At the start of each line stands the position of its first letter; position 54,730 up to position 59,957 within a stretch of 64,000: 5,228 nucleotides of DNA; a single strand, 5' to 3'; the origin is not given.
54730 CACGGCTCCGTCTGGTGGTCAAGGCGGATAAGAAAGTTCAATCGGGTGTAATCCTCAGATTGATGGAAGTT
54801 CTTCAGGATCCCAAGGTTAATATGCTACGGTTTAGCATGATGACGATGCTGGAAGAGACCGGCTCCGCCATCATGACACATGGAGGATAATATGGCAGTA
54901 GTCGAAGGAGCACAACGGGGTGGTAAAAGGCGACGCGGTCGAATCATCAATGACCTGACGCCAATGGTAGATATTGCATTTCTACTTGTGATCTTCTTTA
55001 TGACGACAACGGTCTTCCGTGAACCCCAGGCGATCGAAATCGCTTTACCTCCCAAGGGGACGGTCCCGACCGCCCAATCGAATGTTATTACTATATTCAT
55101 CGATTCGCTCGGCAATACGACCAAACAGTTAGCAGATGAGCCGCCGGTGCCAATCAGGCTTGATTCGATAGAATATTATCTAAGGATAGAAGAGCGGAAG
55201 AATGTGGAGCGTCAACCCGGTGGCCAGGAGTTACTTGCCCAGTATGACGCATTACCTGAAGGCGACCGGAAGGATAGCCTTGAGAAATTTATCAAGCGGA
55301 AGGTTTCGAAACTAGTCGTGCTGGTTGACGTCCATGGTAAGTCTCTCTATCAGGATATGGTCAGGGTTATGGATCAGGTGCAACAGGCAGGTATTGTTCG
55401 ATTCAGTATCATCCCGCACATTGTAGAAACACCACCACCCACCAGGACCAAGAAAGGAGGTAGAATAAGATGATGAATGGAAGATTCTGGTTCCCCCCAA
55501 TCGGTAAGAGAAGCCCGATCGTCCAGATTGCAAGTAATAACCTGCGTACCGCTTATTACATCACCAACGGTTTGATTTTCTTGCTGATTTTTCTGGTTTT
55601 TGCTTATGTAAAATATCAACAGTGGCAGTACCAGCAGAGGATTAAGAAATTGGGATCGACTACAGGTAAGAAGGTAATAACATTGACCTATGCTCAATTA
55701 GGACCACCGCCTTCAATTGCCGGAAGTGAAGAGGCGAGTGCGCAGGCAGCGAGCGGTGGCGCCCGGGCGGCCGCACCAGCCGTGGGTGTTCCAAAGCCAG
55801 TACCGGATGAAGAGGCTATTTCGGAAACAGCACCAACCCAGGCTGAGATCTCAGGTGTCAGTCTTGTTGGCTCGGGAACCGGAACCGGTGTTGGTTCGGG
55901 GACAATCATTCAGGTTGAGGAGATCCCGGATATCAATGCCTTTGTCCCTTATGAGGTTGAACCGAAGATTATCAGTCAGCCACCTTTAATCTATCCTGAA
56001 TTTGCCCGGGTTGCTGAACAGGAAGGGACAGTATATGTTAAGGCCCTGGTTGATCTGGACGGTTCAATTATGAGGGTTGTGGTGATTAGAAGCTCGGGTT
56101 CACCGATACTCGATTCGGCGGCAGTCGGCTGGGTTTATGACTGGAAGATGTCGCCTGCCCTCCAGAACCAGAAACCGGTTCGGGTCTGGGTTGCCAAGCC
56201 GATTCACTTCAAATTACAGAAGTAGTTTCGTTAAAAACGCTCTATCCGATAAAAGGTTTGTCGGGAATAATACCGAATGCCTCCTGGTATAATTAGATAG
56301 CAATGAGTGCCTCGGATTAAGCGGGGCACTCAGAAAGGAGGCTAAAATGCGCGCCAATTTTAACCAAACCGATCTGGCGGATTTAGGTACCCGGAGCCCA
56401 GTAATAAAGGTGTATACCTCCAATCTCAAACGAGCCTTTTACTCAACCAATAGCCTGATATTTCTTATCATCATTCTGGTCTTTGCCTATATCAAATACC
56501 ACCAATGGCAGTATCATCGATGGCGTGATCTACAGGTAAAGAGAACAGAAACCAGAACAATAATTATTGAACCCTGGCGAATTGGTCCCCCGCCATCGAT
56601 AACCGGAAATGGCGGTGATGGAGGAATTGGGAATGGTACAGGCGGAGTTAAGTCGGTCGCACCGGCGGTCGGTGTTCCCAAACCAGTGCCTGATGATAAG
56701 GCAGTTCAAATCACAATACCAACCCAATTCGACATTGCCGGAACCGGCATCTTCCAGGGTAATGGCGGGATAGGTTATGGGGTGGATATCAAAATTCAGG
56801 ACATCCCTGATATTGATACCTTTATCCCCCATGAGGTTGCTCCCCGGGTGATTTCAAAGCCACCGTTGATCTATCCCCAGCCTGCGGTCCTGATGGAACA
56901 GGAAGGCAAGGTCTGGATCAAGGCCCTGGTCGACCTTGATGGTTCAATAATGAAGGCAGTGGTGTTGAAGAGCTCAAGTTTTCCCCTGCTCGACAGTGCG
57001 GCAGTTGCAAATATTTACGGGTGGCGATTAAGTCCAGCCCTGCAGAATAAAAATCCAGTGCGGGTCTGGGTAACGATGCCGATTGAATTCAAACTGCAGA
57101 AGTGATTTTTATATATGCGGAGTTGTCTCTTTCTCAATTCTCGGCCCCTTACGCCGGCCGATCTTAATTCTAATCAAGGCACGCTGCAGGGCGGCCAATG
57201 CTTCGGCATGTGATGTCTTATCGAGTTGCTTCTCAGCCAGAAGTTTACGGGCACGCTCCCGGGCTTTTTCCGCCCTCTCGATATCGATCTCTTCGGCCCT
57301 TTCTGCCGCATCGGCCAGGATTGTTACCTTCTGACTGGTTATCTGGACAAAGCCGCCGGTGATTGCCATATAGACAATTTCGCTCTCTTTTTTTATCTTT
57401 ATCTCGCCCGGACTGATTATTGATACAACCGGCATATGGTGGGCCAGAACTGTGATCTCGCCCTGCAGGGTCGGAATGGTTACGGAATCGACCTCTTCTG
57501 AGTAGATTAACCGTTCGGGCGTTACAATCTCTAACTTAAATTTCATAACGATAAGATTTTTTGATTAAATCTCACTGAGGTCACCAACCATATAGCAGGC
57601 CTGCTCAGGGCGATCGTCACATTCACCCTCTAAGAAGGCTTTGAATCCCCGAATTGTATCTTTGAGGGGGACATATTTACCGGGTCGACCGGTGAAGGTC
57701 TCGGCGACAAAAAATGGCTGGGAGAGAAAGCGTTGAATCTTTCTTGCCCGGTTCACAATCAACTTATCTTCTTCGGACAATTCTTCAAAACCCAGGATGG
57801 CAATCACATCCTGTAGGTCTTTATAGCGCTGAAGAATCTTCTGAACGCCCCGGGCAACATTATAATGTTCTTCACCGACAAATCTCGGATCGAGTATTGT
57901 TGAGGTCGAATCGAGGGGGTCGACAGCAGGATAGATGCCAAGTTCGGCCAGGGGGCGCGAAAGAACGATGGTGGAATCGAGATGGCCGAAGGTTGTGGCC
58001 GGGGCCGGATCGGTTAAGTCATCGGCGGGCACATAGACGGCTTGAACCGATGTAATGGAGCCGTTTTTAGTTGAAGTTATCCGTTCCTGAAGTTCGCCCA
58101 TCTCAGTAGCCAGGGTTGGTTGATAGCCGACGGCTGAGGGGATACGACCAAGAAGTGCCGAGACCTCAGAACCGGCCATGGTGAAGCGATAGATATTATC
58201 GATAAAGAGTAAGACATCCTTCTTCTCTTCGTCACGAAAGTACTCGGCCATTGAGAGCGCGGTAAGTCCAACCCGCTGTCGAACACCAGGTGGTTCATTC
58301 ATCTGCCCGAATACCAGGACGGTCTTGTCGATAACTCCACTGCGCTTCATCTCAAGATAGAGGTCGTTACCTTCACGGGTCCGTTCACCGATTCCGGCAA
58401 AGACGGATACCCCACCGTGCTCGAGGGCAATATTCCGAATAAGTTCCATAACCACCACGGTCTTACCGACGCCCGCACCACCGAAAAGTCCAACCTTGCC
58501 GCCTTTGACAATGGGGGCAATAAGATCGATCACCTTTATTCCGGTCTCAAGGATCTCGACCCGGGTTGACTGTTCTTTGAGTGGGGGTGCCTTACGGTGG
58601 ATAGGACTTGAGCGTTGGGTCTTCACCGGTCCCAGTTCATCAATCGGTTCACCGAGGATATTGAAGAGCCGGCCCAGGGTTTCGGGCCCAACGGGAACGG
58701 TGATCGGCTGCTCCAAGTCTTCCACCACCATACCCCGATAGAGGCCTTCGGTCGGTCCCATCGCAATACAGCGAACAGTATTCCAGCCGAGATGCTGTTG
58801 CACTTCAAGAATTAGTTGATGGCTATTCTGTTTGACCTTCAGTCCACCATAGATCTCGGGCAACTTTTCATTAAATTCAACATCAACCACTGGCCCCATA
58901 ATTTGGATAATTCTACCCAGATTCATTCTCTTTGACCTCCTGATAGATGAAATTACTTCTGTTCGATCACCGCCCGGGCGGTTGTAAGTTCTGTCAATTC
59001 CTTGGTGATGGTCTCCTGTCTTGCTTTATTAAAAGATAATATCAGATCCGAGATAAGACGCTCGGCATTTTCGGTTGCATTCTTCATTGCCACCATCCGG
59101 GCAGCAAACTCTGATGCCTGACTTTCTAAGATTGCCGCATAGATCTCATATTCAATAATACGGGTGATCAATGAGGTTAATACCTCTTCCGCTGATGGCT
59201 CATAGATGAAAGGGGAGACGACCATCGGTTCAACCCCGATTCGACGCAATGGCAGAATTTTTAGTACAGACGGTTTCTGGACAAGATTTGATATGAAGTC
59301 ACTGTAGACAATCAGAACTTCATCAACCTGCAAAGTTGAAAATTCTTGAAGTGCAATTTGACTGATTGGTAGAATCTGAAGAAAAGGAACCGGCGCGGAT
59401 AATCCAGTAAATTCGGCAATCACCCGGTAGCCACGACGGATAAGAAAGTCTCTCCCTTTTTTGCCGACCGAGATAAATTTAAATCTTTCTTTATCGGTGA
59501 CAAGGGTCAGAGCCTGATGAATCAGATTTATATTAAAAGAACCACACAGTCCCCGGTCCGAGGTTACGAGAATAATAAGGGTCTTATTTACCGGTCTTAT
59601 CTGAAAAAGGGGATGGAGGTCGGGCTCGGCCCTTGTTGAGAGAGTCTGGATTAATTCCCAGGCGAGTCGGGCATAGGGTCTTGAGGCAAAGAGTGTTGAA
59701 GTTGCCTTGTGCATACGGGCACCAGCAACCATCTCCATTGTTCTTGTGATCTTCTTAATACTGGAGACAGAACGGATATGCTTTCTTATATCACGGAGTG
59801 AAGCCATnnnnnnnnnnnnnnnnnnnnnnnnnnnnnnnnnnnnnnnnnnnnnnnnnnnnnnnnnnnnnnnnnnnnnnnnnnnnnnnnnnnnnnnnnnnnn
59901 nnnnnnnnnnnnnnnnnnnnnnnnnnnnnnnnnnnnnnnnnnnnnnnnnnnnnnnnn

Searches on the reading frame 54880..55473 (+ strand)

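Call 26: search_protein_families(library=pfam, proteins=[window:54880-55473:+], max_evalue=0.00001)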
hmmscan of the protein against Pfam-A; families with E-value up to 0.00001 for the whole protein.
window:54880-55473:+ (197 aa): 1 family
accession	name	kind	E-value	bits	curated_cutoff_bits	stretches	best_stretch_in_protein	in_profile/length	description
PF02472.21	ExbD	-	1.4e-21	77.3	25.4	1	25-177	9-123/128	Biopolymer transport protein ExbD/TolR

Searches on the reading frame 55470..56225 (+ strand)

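Call 27: search_protein_families(library=pfam, proteins=[window:55470-56225:+], max_evalue=0.00001)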
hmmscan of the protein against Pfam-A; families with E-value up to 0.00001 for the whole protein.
window:55470-56225:+ (251 aa): 1 family
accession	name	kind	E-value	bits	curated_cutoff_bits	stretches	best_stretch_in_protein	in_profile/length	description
PF03544.19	TonB_C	-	8.9e-19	68.2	24.6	1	173-249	3-79/79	Gram-negative bacterial TonB protein C-terminal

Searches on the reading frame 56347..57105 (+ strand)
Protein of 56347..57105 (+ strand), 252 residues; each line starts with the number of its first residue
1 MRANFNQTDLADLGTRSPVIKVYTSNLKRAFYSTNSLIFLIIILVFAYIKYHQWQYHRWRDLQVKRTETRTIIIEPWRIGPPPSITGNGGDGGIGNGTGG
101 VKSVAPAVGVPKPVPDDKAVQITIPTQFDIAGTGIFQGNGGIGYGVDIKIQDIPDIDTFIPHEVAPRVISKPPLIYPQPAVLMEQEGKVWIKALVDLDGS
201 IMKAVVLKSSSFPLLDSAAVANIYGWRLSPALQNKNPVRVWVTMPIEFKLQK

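Call 27: search_protein_families(library=pfam, proteins=[window:56347-57105:+], max_evalue=0.00001)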
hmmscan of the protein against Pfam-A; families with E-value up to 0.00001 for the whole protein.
window:56347-57105:+ (252 aa): 1 family
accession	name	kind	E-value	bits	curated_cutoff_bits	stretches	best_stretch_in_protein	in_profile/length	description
PF03544.19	TonB_C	-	1.2e-18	67.8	24.6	1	174-250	3-79/79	Gram-negative bacterial TonB protein C-terminal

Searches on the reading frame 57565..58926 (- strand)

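Call 27: search_protein_families(library=pfam, proteins=[window:57565-58926:-], max_evalue=0.00001)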
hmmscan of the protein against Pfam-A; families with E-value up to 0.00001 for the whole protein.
window:57565-58926:- (453 aa): 3 families
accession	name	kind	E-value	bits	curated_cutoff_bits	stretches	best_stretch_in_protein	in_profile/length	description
PF00006.31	ATP-synt_ab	-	3.1e-74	249.6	29.5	1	129-342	1-213/213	ATP synthase alpha/beta family, nucleotide-binding domain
PF02874.29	ATP-synt_ab_N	-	7.9e-18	65.2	20.9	1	6-71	1-68/69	ATP synthase alpha/beta family, beta-barrel domain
PF22919.1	ATP-synt_VA_C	-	3.5e-17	62.8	24.7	1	348-427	6-87/101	C-terminal domain of V and A type ATP synthase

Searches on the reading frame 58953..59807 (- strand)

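Call 27: search_protein_families(library=pfam, proteins=[window:58953-59807:-], max_evalue=0.00001)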
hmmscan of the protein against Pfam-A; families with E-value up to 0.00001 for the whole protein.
window:58953-59807:- (284 aa): 1 family
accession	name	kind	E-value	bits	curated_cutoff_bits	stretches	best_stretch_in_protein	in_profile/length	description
PF00231.24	ATP-synt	-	9e-83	278.7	39.9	1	3-276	1-280/285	ATP synthase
